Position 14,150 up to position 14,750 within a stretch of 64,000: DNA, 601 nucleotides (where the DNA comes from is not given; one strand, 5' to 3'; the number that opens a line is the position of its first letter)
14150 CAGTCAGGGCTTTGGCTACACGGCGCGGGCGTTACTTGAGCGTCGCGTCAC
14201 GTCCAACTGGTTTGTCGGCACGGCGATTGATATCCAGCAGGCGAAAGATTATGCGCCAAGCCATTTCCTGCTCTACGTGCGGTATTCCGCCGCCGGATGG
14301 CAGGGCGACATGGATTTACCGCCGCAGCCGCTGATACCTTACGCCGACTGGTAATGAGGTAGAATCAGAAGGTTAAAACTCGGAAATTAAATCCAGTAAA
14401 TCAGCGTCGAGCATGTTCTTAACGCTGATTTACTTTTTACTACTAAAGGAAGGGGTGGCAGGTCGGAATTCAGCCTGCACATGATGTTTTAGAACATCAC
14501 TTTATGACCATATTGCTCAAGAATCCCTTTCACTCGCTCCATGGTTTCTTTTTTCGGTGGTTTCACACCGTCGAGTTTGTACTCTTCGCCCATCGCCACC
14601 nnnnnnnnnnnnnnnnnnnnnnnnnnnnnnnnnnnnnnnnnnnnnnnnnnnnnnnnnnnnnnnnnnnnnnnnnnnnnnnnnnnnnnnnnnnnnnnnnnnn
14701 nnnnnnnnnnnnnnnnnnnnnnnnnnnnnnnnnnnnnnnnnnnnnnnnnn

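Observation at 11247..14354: BcsC-like gene is compositionally chimeric with a sharp switch near 11.8 kb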

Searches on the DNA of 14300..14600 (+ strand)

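Call 66: search_dna_similar(query=window:14300-14600:+, collection=ecoli_genomes, mode=distant, max_rows=16)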
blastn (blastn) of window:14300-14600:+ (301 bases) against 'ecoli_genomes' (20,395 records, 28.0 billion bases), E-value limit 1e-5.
Records with a match: 5525; places in all: 10952; records where one place covers at least 80% of the query: 9.
Genomes with a match: 5425 of 5426; with a place that covers at least 80% of the query: 9. Places per genome that has any: lowest 1, median 2, highest 4. On chromosomes: 10852 places; on plasmids: 100.
Best place of each record, by identity: >=99% 2; 95-99% 9; 90-95% 103; 80-90% 5411.
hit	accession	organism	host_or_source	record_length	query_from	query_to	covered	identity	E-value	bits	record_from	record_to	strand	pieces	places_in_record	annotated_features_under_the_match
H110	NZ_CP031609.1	Escherichia coli strain N3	Homo sapiens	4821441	1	301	100%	99.7%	5e-150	539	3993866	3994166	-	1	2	pflA: pyruvate formate lyase 1-activating protein | bcsC: cellulose synthase complex outer membrane protein BcsC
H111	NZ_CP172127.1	Escherichia coli strain GF43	chicken meat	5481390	1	301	100%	99.7%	5e-150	539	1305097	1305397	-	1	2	pflA: pyruvate formate lyase 1-activating protein | bcsC: cellulose synthase complex outer membrane protein BcsC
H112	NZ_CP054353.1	Escherichia coli strain SCU-172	Homo sapiens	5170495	1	301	100%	82.5%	9e-84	318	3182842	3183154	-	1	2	pflA: pyruvate formate lyase 1-activating protein | bcsC: cellulose synthase complex outer membrane protein BcsC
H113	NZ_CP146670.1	Escherichia coli strain MS 21-1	Homo sapiens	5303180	1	301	100%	82.5%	9e-84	318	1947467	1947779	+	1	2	pflA: pyruvate formate lyase 1-activating protein | bcsC: cellulose synthase complex outer membrane protein BcsC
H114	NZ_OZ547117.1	Escherichia coli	Homo sapiens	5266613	1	301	100%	82.5%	9e-84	318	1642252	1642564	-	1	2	pflA: pyruvate formate lyase 1-activating protein | bcsC: cellulose synthase complex outer membrane protein BcsC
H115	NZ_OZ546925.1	Escherichia coli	Homo sapiens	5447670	1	301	100%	82.5%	9e-84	318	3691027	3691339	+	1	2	pflA: pyruvate formate lyase 1-activating protein | bcsC: cellulose synthase complex outer membrane protein BcsC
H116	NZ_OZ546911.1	Escherichia coli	Homo sapiens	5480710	1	301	100%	82.5%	9e-84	318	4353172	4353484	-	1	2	pflA: pyruvate formate lyase 1-activating protein | bcsC: cellulose synthase complex outer membrane protein BcsC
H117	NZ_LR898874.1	Escherichia coli strain MSB1_4I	Homo sapiens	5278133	1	301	100%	82.5%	9e-84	318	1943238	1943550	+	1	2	pflA: pyruvate formate lyase 1-activating protein | bcsC: cellulose synthase complex outer membrane protein BcsC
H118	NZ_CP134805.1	Escherichia coli strain E7-1N7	agricultural environment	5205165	1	301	100%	82.2%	4e-82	314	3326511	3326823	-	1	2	pflA: pyruvate formate lyase 1-activating protein | bcsC: cellulose synthase complex outer membrane protein BcsC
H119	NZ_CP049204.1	Escherichia coli strain PapM-32-1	Papio papio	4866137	190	301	37%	90.2%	8e-34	153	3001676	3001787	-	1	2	pflA: pyruvate formate lyase 1-activating protein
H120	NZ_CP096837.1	Escherichia coli strain PS10-3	small intestine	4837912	190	301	37%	90.2%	8e-34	153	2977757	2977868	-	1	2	pflA: pyruvate formate lyase 1-activating protein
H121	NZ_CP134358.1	Escherichia coli strain TUM13936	Homo sapiens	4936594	190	301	37%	90.2%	8e-34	153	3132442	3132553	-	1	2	pflA: pyruvate formate lyase 1-activating protein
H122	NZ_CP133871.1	Escherichia coli strain ES5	Homo sapiens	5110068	190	301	37%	90.2%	8e-34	153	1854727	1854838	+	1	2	pflA: pyruvate formate lyase 1-activating protein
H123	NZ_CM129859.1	Escherichia coli strain SW07096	wastewater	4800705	190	301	37%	90.2%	8e-34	153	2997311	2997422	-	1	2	pflA: pyruvate formate lyase 1-activating protein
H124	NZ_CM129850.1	Escherichia coli strain TB06051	fresh water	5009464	190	301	37%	90.2%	8e-34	153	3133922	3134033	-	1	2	pflA: pyruvate formate lyase 1-activating protein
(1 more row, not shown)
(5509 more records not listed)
